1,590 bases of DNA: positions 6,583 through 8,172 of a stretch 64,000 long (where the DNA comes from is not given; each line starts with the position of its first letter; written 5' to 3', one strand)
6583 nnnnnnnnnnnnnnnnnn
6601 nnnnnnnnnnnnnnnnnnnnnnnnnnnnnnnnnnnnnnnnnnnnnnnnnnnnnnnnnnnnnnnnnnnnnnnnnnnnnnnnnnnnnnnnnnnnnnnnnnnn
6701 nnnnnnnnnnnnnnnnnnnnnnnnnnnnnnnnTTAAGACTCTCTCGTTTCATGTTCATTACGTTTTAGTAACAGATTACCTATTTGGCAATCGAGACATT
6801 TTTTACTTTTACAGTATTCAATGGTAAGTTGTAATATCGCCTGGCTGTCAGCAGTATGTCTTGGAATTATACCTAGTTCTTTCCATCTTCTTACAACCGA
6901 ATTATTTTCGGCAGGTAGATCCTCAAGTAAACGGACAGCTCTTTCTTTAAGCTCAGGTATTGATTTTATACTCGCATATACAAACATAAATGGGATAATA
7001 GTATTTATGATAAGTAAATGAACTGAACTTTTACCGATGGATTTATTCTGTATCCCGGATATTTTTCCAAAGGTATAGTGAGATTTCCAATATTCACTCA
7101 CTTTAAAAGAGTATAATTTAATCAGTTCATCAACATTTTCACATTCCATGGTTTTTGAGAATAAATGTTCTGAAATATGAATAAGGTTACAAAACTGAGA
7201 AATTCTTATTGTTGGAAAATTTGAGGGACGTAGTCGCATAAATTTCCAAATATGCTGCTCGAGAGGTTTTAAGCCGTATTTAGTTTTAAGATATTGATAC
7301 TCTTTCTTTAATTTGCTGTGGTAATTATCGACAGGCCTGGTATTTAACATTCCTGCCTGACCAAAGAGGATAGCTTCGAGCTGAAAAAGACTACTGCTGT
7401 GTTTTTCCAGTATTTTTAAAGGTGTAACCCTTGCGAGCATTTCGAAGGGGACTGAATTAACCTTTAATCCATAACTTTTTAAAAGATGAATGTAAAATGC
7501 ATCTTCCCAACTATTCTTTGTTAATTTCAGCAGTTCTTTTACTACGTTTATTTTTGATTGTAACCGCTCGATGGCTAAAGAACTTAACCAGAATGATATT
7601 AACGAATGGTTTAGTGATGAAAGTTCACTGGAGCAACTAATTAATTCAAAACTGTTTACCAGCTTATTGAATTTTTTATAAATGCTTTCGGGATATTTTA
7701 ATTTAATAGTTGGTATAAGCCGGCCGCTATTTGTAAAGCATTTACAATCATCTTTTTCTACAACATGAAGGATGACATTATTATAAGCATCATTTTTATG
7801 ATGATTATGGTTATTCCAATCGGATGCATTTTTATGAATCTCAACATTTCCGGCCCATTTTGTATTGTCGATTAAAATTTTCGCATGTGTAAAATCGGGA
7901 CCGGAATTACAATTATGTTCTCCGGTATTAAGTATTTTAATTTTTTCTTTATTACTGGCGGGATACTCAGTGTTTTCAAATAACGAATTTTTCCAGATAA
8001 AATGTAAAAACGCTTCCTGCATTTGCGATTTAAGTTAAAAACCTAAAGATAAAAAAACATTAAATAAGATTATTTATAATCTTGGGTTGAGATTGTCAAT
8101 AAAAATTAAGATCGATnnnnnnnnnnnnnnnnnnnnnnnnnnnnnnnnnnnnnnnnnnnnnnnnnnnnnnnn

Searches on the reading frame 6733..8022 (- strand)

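Call 93: search_protein_families(library=pfam, proteins=[window:6733-8022:-], max_evalue=0.001)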
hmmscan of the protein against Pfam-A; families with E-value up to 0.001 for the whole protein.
window:6733-8022:- (429 aa): 1 family
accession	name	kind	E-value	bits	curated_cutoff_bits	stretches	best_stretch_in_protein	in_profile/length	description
PF11013.13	DUF2851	-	6.2e-139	463.6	25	1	3-375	1-375/375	Protein of unknown function (DUF2851)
